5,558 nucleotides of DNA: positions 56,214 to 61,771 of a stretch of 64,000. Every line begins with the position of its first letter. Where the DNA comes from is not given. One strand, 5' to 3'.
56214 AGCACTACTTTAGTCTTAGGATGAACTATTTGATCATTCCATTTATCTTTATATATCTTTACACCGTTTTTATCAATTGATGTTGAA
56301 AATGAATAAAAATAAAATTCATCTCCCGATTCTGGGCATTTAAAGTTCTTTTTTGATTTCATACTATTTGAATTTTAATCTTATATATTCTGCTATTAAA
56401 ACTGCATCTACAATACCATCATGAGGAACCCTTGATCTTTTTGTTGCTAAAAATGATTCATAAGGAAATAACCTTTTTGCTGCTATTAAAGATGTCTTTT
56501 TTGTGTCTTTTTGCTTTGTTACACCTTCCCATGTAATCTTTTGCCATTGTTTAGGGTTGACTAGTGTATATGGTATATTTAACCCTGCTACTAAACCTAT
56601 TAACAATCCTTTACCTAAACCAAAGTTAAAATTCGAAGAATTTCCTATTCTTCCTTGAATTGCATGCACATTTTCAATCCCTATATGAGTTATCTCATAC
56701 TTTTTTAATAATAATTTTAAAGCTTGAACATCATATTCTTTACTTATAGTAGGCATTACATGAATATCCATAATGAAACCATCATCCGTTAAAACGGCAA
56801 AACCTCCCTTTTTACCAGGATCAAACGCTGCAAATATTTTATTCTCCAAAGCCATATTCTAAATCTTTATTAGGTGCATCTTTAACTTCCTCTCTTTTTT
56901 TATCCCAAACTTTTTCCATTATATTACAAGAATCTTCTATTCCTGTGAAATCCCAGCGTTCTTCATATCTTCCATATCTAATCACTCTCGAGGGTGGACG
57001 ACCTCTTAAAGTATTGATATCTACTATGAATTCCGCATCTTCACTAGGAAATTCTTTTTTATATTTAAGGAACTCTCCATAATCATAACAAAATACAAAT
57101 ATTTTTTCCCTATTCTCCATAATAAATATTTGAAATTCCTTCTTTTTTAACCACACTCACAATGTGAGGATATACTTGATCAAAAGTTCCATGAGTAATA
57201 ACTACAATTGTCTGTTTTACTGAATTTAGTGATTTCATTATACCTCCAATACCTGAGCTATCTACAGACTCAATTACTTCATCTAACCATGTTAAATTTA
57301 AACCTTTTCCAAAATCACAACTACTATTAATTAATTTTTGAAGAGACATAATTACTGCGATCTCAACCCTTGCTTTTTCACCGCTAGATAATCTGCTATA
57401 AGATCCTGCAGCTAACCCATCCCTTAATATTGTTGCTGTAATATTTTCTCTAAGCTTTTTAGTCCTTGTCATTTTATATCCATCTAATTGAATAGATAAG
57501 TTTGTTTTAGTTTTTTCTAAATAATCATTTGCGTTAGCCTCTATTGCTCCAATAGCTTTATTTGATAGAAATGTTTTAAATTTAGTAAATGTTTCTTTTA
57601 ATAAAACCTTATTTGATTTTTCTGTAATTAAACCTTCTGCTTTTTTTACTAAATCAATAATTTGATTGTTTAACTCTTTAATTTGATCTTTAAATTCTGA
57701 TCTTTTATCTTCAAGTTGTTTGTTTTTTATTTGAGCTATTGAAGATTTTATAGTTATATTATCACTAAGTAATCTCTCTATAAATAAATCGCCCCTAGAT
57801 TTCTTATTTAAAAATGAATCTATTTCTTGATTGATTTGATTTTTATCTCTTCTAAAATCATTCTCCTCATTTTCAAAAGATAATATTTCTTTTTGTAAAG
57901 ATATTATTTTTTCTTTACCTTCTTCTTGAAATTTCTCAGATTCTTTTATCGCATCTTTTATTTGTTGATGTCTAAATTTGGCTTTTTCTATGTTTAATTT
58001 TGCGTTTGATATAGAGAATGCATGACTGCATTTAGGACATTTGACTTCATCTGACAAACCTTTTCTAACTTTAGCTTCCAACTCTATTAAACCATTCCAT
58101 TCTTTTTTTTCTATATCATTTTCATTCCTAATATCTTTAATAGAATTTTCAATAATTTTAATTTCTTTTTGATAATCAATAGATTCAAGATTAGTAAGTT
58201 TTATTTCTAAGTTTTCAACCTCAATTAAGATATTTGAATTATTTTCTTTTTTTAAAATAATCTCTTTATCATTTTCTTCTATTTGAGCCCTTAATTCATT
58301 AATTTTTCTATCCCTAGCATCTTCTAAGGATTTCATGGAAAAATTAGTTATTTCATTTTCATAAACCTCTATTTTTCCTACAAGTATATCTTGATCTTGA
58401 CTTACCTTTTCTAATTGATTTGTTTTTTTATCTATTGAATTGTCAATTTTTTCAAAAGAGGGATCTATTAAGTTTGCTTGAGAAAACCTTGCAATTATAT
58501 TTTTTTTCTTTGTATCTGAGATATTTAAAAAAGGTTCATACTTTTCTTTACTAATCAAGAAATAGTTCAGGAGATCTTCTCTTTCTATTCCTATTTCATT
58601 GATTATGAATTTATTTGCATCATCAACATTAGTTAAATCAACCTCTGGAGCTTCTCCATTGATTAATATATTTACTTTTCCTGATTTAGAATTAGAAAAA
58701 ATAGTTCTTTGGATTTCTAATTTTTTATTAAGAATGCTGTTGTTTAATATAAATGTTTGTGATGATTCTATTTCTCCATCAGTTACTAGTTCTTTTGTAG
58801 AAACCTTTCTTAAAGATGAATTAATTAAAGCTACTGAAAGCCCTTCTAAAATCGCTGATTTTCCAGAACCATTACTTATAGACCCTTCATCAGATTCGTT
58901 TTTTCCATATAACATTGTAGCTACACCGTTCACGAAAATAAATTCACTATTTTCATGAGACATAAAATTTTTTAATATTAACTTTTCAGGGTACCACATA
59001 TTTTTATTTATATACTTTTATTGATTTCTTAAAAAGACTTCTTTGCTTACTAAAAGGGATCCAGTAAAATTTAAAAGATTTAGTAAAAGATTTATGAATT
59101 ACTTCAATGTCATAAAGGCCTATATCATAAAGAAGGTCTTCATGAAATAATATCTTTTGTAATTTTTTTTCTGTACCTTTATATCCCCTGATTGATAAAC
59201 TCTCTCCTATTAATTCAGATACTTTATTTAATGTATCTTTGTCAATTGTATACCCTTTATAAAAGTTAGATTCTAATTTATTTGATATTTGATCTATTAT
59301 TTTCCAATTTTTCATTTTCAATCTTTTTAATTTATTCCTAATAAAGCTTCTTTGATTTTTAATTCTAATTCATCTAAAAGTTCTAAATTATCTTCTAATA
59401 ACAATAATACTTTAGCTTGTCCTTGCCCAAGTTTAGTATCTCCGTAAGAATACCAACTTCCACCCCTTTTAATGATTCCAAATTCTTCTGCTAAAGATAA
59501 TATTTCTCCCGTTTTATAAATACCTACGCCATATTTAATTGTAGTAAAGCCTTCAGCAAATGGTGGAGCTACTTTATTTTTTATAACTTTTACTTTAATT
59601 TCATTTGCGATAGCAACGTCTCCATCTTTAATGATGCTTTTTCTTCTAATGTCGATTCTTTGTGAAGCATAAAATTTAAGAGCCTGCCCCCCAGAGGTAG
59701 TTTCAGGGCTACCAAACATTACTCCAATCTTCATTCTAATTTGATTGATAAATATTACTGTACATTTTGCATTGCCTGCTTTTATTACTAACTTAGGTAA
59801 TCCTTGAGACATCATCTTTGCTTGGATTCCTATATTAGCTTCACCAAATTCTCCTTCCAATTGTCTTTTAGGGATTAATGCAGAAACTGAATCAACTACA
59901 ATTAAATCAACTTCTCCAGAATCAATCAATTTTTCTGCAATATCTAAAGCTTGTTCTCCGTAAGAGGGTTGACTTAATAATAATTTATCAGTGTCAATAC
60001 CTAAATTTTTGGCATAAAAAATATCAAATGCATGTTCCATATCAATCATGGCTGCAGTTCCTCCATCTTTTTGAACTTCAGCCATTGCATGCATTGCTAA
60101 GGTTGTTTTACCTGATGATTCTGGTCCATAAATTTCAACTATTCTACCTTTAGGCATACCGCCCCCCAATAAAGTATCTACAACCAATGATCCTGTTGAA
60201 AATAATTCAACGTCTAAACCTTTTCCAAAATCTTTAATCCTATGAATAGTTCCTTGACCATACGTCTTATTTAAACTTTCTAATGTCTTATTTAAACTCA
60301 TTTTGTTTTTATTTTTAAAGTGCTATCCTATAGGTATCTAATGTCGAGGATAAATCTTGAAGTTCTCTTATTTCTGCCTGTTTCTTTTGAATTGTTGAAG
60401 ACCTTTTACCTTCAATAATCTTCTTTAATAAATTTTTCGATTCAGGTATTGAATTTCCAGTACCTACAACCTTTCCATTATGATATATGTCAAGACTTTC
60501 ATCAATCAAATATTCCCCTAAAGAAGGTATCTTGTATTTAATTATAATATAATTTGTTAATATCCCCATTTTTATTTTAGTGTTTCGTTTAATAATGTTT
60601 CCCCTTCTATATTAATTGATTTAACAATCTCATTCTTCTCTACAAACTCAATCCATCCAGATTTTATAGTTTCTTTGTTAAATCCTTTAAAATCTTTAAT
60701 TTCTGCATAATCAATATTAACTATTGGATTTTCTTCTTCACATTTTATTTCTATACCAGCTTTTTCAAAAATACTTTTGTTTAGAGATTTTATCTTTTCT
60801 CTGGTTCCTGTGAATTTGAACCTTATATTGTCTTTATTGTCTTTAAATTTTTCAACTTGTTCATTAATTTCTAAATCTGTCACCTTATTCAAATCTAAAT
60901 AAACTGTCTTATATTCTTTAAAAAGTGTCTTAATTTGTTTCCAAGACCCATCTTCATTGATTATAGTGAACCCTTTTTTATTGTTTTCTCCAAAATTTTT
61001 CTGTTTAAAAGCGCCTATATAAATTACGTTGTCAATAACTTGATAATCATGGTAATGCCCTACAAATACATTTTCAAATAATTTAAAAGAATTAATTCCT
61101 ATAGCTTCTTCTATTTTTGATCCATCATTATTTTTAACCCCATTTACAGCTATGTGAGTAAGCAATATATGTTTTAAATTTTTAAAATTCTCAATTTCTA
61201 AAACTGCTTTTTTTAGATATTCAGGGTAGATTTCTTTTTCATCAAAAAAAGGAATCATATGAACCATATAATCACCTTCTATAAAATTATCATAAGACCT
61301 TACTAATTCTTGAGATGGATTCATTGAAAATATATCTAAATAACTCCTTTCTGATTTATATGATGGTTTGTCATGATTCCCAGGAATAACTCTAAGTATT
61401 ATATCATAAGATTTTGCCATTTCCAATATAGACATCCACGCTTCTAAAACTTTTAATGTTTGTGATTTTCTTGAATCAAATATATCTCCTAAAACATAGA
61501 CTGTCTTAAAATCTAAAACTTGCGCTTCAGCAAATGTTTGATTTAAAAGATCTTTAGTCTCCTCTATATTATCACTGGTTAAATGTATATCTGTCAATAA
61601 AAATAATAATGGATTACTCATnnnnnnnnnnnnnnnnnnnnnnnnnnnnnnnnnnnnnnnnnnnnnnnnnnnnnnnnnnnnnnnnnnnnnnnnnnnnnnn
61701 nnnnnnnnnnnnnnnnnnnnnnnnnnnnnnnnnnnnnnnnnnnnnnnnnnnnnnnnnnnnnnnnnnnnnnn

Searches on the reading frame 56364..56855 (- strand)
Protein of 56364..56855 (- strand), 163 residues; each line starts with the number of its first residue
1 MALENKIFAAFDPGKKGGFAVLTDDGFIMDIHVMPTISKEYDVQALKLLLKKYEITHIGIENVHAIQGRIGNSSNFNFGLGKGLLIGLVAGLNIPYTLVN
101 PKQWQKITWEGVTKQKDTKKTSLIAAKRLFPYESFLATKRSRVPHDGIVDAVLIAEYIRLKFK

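Call 34: search_protein_families(library=phrogs, proteins=[window:56364-56855:-], max_evalue=0.00001)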
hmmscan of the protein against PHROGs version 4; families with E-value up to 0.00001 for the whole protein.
window:56364-56855:- (163 aa): 1 family
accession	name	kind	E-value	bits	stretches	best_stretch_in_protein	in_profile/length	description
phrog_1770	-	DNA, RNA and nucleotide metabolism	7.2e-29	101.8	1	4-161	2-150/158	Holliday junction resolvase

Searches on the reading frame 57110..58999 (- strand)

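Call 34: search_protein_families(library=phrogs, proteins=[window:57110-58999:-], max_evalue=0.00001)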
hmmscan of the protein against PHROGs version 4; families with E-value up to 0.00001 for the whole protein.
window:57110-58999:- (629 aa): 1 family
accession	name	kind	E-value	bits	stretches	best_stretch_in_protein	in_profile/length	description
phrog_77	-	DNA, RNA and nucleotide metabolism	1.6e-52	180.2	1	5-625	299-952/967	SbcC-like subunit of palindrome specific endonuclease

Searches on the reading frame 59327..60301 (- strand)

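Call 34: search_protein_families(library=phrogs, proteins=[window:59327-60301:-], max_evalue=0.00001)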
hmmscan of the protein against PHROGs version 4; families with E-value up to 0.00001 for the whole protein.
window:59327-60301:- (324 aa): 6 families
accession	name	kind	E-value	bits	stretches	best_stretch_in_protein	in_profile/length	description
phrog_97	-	other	2.3e-81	275.5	2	1-224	18-257/506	UvsX-like recombinase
phrog_8337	-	DNA, RNA and nucleotide metabolism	1.8e-29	104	1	41-244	57-267/273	DNA repair protein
phrog_9666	-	unknown function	1.3e-25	90.7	1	66-250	487-696/779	-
phrog_1366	-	unknown function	2e-07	31.9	1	55-141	17-100/307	-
phrog_19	-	DNA, RNA and nucleotide metabolism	7.6e-07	29.4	1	17-108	314-413/621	DnaB-like replicative helicase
phrog_239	-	DNA, RNA and nucleotide metabolism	5.7e-06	26.5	1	41-131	348-429/801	DNA primase/helicase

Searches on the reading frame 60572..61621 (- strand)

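Call 34: search_protein_families(library=phrogs, proteins=[window:60572-61621:-], max_evalue=0.00001)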
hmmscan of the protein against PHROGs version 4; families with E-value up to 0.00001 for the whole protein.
window:60572-61621:- (349 aa): 2 families
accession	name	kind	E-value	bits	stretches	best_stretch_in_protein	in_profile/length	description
phrog_100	-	DNA, RNA and nucleotide metabolism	2e-33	116.9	1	8-324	33-351/989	SbcD-like subunit of palindrome specific endonuclease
phrog_547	-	other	2.9e-06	27.6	1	18-100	54-128/245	phosphoesterase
